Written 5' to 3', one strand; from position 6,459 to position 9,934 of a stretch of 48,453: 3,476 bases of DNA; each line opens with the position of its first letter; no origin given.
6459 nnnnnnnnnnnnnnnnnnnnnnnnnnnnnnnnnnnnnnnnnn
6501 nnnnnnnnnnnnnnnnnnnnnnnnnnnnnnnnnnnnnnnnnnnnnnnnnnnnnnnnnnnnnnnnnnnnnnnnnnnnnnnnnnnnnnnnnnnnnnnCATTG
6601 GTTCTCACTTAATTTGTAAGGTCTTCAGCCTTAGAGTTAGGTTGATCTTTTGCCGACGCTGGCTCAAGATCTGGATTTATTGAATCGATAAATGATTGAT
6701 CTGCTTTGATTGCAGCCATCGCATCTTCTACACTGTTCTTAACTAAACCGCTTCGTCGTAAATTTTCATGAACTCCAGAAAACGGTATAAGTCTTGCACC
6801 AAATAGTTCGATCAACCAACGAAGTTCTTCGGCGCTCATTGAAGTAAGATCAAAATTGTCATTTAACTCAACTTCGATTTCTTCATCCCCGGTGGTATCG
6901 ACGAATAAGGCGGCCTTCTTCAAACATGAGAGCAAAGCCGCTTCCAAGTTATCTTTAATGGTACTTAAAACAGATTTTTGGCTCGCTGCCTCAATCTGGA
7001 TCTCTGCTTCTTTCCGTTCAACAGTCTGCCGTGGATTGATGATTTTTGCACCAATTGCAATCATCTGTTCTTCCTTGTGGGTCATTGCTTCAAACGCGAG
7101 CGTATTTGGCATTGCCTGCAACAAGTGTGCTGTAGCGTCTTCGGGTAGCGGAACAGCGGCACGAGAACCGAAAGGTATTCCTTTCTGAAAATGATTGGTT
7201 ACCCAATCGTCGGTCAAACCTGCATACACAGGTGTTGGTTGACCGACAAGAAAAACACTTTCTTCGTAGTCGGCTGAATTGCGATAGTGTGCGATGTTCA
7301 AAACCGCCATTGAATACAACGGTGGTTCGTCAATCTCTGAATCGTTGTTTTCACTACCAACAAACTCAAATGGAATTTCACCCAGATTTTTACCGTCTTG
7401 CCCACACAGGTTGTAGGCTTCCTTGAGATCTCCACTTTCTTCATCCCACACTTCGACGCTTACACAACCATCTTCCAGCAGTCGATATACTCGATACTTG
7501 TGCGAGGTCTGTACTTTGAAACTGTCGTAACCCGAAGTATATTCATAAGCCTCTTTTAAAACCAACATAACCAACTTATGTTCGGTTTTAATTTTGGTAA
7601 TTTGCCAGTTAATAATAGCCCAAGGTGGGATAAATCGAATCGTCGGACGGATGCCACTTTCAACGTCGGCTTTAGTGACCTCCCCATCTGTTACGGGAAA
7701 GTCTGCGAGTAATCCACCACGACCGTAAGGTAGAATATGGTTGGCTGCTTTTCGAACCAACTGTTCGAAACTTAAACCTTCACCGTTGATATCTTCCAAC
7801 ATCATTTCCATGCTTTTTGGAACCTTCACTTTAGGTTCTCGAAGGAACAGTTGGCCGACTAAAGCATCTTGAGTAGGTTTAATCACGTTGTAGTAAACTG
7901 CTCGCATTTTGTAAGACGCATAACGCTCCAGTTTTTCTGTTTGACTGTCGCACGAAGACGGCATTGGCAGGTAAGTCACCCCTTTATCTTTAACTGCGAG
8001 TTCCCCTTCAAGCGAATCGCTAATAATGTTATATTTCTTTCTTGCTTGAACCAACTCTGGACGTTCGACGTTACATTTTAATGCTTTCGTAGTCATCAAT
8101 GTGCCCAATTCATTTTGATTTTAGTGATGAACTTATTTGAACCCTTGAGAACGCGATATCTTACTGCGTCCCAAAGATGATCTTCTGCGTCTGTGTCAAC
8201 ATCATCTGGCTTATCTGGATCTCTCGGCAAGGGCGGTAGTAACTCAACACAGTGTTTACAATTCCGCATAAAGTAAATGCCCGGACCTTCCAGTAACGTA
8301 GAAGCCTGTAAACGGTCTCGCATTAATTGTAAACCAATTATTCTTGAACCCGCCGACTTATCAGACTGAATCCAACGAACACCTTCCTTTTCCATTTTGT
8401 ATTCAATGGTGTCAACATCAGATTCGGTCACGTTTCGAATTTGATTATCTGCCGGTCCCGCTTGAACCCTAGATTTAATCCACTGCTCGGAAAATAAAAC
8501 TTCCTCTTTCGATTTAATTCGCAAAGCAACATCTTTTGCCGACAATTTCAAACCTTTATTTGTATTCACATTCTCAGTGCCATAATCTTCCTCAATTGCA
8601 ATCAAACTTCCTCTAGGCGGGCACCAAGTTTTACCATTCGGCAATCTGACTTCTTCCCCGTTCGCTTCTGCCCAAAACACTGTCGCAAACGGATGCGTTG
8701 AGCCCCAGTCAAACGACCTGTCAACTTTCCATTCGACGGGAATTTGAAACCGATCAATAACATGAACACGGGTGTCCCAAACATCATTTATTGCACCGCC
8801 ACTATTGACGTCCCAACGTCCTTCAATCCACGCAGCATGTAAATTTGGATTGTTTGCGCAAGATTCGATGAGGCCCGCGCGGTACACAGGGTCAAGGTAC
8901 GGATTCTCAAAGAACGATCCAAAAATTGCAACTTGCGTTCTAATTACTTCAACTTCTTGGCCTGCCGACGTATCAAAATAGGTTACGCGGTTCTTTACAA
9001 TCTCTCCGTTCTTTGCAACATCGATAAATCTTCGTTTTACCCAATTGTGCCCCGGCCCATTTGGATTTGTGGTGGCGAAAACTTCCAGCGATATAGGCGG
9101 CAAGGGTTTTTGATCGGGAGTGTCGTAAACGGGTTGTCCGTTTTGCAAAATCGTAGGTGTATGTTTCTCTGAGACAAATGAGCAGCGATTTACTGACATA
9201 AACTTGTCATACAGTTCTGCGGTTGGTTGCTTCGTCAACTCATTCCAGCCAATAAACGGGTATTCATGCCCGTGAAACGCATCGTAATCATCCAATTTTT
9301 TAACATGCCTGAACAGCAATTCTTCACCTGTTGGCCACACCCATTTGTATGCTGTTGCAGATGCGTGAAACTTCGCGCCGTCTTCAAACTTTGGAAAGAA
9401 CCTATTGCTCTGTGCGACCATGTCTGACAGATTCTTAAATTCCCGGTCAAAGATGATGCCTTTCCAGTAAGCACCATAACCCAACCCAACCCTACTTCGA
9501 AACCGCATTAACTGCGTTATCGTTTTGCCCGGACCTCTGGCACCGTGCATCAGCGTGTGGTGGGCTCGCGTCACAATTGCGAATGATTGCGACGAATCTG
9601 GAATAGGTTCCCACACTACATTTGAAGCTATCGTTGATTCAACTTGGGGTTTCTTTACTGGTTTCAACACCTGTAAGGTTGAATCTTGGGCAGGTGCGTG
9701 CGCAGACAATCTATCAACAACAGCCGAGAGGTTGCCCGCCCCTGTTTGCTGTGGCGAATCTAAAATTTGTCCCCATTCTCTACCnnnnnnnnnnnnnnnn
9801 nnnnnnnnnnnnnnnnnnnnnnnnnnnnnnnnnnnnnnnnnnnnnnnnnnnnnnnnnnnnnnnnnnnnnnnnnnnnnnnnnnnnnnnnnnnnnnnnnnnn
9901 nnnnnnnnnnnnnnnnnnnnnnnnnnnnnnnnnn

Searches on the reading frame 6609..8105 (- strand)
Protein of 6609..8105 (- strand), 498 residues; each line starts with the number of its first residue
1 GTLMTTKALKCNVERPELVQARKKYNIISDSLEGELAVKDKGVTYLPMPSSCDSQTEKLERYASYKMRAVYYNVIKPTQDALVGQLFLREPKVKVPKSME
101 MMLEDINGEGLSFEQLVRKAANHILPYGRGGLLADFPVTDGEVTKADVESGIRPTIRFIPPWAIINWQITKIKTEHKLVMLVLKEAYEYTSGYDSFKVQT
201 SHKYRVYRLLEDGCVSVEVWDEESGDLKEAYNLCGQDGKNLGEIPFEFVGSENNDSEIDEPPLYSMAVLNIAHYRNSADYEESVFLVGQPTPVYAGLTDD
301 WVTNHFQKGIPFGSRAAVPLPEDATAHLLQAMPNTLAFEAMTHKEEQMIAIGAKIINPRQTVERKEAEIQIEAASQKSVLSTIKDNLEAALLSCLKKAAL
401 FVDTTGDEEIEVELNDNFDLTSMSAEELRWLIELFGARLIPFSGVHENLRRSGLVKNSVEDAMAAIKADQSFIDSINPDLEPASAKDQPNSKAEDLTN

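Call 40: search_protein_families(library=phrogs, proteins=[window:6609-8105:-], max_evalue=0.00001)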
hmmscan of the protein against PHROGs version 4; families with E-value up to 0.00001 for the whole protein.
window:6609-8105:- (498 aa): 2 families
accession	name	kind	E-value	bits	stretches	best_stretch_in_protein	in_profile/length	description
phrog_145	-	head and packaging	9.5e-126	421.4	1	12-475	11-471/493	portal protein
phrog_2417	-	unknown function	1.4e-29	104.3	1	13-255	8-241/242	-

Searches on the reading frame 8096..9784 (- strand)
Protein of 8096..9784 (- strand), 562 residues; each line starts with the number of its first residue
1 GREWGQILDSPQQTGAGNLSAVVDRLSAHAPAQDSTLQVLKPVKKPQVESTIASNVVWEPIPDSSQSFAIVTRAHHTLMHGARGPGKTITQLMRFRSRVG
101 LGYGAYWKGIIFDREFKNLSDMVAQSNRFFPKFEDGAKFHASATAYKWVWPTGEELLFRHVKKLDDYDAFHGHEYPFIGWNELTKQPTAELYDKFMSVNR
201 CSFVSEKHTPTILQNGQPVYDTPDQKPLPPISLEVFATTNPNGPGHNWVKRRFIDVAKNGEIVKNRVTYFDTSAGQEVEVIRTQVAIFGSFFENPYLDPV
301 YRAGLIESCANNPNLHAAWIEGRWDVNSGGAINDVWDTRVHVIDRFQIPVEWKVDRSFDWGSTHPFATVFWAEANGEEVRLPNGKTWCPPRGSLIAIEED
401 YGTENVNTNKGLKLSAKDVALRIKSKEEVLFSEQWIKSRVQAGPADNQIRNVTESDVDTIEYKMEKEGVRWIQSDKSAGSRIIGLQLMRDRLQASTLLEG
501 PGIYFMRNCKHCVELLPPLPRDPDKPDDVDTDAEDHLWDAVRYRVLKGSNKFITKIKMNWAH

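Call 11: search_dna_similar(query=window:8096-9784:-, collection=phages, mode=protein, max_rows=15)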
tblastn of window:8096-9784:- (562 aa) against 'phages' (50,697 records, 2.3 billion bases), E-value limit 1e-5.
Records with a match: 647; places in all: 655; records where one place covers at least 80% of the query: 535.
Best place of each record, by identity: 60-80% 2; <60% 645.
By first word of the organism name: Pseudomonas 162; Arthrobacter 72; Escherichia 58; Salmonella 50; Xanthomonas 40; Stenotrophomonas 38; Achromobacter 29; Vibrio 26; Acinetobacter 24; Roseobacter 12; and 42 more.
By host as written in the record: Pseudomonas aeruginosa 58; - 54; Arthrobacter sp. ATCC 21022 54; Pseudomonas aeruginosa PAO1 32; Escherichia coli 23; Stenotrophomonas maltophilia 19; Salmonella enterica subsp. enterica serovar Enteritidis PT1 14; Achromobacter sp. 12; and 181 more.
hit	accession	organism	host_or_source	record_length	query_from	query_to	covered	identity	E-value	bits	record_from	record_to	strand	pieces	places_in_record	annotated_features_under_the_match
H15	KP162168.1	Paracoccus phage vB_PmaS-R3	Paracoccus marcusii JL-65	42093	55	561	90%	62.5%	0e+0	635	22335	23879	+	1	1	terminase large subunit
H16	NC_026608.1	Paracoccus phage vB_PmaS-R3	Paracoccus marcusii JL-65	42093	55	561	90%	62.5%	0e+0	635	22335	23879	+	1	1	terminase large subunit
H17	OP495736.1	Klebsiella phage vB_KmiS-Kmi2C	Klebsiella michiganensis PS_Koxy2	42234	26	561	95%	56.0%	3e-179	566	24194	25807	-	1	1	terminase large subunit | terminase small subunit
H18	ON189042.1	Xanthomonas phage Langgrundblatt1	Xanthomonas translucens pv. translucens ...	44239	56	559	90%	59.2%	9e-179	565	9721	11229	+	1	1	large terminase subunit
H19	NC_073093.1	Xanthomonas phage Langgrundblatt1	Xanthomonas translucens pv. translucens ...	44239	56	559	90%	59.2%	9e-179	565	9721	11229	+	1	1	large terminase subunit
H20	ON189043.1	Xanthomonas phage Langgrundblatt2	Xanthomonas translucens pv. translucens ...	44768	56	559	90%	59.2%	9e-179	565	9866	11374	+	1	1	large terminase subunit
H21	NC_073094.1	Xanthomonas phage Langgrundblatt2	Xanthomonas translucens pv. translucens ...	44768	56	559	90%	59.2%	9e-179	565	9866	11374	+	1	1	large terminase subunit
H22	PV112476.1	Pseudomonas phage LPPA15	Pseudomonas aeruginosa LPA102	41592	43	558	92%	57.7%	0e+0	579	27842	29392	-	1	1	hypothetical protein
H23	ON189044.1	Xanthomonas phage Pfeifenkraut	Xanthomonas translucens pv. translucens ...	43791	56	559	90%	58.6%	7e-177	560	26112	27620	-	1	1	terminase large subunit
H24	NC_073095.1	Xanthomonas phage Pfeifenkraut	Xanthomonas translucens pv. translucens ...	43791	56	559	90%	58.6%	7e-177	560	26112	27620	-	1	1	terminase large subunit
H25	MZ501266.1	Erwinia phage AH03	Erwinia billingiae and Pseudomonas ...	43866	56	561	90%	58.1%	0e+0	581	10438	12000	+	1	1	34: terminase large subunit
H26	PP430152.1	Enterobacteria phage FtMidnight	Escherichia coli MG1655 + F912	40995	43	558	92%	56.6%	4e-175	554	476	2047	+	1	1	terminase large subunit | terminase small subunit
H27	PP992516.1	Pseudomonas phage Baskent_P4_1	Pseudomonas aeruginosa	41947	32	559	94%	54.7%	1e-178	565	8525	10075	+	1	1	terminase large subunit | terminase small subunit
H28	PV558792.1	Variovorax phage VCLv11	Variovorax sp. CL14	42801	57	558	89%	57.5%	1e-176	559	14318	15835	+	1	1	record has no annotation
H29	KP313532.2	Achromobacter phage phiAxp-1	Achromobacter xylosoxidans A22732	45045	35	558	93%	55.0%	3e-176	558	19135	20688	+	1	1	terminase large subunit | hypothetical protein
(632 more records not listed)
